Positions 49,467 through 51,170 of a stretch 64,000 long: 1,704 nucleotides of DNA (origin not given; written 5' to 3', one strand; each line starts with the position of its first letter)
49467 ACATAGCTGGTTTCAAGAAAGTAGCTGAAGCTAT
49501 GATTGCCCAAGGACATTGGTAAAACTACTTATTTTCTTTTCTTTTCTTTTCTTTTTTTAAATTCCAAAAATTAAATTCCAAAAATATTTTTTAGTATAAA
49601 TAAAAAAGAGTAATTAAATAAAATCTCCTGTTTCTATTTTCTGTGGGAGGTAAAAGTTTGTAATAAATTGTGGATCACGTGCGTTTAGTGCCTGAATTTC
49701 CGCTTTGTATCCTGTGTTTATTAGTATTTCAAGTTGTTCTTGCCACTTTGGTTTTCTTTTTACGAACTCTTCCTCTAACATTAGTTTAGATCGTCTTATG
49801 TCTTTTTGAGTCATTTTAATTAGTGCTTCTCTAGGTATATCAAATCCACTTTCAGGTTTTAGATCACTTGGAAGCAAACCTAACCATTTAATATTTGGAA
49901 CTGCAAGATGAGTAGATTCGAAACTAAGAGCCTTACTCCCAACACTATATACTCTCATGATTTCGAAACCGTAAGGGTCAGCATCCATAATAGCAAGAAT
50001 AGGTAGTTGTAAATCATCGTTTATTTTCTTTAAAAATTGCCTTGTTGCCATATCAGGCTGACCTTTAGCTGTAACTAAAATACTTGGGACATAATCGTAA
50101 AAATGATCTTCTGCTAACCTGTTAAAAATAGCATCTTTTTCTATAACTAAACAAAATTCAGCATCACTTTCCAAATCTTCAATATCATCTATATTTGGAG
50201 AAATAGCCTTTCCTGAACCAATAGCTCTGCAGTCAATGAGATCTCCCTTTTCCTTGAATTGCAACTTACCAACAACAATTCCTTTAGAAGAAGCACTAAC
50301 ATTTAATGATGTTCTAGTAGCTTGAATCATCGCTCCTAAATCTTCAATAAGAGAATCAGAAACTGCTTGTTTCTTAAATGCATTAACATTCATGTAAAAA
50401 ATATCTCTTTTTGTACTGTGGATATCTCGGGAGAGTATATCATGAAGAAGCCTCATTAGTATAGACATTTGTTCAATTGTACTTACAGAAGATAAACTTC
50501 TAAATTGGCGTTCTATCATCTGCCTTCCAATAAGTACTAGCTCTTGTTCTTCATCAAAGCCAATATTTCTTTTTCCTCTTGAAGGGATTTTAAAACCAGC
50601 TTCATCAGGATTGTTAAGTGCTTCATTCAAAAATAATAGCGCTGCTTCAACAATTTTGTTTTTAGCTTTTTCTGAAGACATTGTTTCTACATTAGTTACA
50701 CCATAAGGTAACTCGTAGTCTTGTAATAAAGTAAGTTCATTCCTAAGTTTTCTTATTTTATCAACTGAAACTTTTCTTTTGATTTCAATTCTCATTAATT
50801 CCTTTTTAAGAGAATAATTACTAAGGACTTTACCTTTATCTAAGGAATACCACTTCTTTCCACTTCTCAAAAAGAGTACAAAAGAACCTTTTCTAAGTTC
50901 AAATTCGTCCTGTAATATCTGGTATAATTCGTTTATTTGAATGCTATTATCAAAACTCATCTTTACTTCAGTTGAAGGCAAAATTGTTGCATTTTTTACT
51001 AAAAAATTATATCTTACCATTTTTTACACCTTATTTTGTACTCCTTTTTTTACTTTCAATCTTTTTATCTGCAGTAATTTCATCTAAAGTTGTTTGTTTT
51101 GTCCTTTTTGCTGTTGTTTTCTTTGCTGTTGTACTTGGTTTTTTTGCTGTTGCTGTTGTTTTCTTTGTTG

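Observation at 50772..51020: Ubiquitin-like domain fused to the N-terminus of Topo VI-A (Spo11 homologue)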

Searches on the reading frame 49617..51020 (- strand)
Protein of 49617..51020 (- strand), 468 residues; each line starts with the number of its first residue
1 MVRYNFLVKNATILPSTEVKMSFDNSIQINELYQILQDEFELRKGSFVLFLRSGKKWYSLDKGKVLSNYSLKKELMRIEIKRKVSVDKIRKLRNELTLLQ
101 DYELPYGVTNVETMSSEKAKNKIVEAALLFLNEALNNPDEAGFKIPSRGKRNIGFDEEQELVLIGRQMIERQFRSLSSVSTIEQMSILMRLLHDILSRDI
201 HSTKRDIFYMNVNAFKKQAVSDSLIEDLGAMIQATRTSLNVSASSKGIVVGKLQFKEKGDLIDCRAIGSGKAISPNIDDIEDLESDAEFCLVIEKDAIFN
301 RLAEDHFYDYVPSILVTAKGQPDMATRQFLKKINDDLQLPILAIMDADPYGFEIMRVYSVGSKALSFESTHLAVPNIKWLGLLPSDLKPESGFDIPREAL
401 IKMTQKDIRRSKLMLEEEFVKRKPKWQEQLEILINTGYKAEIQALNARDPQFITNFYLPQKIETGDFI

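Call 4: search_protein_families(library=pfam, proteins=[window:49617-51020:-], max_evalue=10)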
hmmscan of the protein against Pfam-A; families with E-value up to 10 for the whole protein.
window:49617-51020:- (468 aa): 2 families
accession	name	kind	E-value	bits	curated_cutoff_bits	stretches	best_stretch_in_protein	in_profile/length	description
PF21180.3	TOP6A-Spo11_Toprim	-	2.3e-59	200.6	24.1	1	289-462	1-170/170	Topoisomerase 6 subunit A/Spo11, Toprim domain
PF04406.19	TP6A_N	-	4.4e-19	68.5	26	1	182-241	3-62/62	Type IIB DNA topoisomerase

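Call 6: find_related_loci(query=window:49617-51020:-, collection=genome_contigs, flank=8000)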
Query window:49617-51020:- (468 aa) in genome_contigs; peptide patterns used: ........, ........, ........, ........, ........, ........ (x = any residue, [..] = any of these).
112 stretches matched a pattern; 31 encode a relative of the query (tblastn E <= 1e-3); 31 distinct loci.
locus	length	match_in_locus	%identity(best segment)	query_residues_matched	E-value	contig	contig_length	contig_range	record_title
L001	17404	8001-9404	97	1-468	0e+0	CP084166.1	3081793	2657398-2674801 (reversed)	MAG: Candidatus Heimdallarchaeum aukensis isolate PM71 chromosome, complete genome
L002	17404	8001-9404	73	1-468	0e+0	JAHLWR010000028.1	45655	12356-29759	MAG: Candidatus Heimdallarchaeota archaeon isolate 18H4_34 NODE_294_length_45655_cov_39.200110, whole genome shotgun seq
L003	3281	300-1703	73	1-468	0e+0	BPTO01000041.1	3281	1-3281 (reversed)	MAG: Candidatus Heimdallarchaeota archaeon 8H_bin2 DNA, 8H_mb2_bin2_NODE_106_1, whole genome shotgun sequence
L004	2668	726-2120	73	4-468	0e+0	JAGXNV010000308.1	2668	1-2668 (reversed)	MAG: Candidatus Heimdallarchaeota archaeon isolate bin51 NODE_310_length_2668_cov_4.627557, whole genome shotgun sequenc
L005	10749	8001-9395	73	4-468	0e+0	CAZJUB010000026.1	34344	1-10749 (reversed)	MAG TPA_asm: uncultured archaeon isolate SRP214966_co4_346 genome assembly, contig: NODE_833_length_34344_cov_37.470180,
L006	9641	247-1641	74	4-468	0e+0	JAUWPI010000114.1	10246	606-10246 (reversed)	MAG: Candidatus Heimdallarchaeota archaeon isolate CSMAG_2472 CSMAG_2472_k141_707551_length_10246_cov_9.0000, whole geno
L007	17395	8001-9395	73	4-468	0e+0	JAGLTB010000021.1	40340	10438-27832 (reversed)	MAG: Candidatus Heimdallarchaeota archaeon isolate RS_9_76 ROV157_9.bin.76.fa_21, whole genome shotgun sequence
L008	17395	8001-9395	73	4-468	0e+0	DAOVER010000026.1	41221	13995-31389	MAG TPA_asm: Candidatus Heimdallarchaeota archaeon isolate CSMAG_1088 CSMAG_1088_k141_2797_length_41221_cov_37.9802, who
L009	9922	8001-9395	73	4-468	0e+0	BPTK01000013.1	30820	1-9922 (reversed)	MAG: Candidatus Heimdallarchaeota archaeon 7H_bin4 DNA, 7H_mb2_bin4_NODE_58_3, whole genome shotgun sequence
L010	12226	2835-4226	73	5-468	0e+0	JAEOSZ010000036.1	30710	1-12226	MAG: Candidatus Heimdallarchaeota archaeon isolate YT1_002 k127_10911128, whole genome shotgun sequence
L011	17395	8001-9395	73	4-468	0e+0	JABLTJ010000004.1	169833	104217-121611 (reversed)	MAG: Promethearchaeati archaeon isolate HMA_bin2.96 metabat2_96_fa_scaffold_10, whole genome shotgun sequence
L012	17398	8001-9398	72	3-468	0e+0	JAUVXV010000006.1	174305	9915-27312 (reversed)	MAG: Candidatus Heimdallarchaeota archaeon isolate CSMAG_1225 CSMAG_1225_k141_936863_length_174305_cov_16.9955, whole ge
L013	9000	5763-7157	71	4-468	0e+0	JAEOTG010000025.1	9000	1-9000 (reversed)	MAG: Candidatus Heimdallarchaeota archaeon isolate YT1_048 k127_2731772, whole genome shotgun sequence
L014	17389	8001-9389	72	6-468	0e+0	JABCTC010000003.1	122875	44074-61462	MAG: Candidatus Heimdallarchaeota archaeon isolate HM4_B41 NODE_33_length_122875_cov_1.37504_ID_39265474, whole genome s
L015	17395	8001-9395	71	4-468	0e+0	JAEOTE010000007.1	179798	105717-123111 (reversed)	MAG: Candidatus Heimdallarchaeota archaeon isolate YT1_029 k127_3736120, whole genome shotgun sequence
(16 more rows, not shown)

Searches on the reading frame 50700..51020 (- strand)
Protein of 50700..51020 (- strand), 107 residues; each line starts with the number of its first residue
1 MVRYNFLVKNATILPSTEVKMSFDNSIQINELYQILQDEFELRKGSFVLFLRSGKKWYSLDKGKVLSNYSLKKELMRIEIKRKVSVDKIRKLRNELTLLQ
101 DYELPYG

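Call 4: search_protein_families(library=pfam, proteins=[window:50700-51020:-], max_evalue=10)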
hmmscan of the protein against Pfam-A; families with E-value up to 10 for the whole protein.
window:50700-51020:- (107 aa): 2 families
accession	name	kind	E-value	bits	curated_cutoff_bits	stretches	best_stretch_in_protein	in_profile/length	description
PF11441.14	MxiM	-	0.022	15.5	25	1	53-93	44-84/115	Pilot protein MxiM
PF18304.6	SabA_adhesion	-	0.25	11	27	1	16-45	116-144/299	SabA N-terminal extracellular adhesion domain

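Call 5: search_solved_structures(query=window:50700-51020:-, max_evalue=10, show_alignments=3)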
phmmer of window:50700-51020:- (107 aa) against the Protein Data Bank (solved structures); distinct sequences matched with E-value up to 10: 3.
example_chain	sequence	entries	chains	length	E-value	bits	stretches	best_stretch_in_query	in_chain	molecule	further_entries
3ro3_A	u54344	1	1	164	0.39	14.1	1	23-104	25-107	G-protein-signaling modulator 2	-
1y9l_A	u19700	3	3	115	1.1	12.7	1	52-96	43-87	Lipoprotein mxiM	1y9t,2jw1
4v91_O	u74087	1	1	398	5.6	10.4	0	48-87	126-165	UL13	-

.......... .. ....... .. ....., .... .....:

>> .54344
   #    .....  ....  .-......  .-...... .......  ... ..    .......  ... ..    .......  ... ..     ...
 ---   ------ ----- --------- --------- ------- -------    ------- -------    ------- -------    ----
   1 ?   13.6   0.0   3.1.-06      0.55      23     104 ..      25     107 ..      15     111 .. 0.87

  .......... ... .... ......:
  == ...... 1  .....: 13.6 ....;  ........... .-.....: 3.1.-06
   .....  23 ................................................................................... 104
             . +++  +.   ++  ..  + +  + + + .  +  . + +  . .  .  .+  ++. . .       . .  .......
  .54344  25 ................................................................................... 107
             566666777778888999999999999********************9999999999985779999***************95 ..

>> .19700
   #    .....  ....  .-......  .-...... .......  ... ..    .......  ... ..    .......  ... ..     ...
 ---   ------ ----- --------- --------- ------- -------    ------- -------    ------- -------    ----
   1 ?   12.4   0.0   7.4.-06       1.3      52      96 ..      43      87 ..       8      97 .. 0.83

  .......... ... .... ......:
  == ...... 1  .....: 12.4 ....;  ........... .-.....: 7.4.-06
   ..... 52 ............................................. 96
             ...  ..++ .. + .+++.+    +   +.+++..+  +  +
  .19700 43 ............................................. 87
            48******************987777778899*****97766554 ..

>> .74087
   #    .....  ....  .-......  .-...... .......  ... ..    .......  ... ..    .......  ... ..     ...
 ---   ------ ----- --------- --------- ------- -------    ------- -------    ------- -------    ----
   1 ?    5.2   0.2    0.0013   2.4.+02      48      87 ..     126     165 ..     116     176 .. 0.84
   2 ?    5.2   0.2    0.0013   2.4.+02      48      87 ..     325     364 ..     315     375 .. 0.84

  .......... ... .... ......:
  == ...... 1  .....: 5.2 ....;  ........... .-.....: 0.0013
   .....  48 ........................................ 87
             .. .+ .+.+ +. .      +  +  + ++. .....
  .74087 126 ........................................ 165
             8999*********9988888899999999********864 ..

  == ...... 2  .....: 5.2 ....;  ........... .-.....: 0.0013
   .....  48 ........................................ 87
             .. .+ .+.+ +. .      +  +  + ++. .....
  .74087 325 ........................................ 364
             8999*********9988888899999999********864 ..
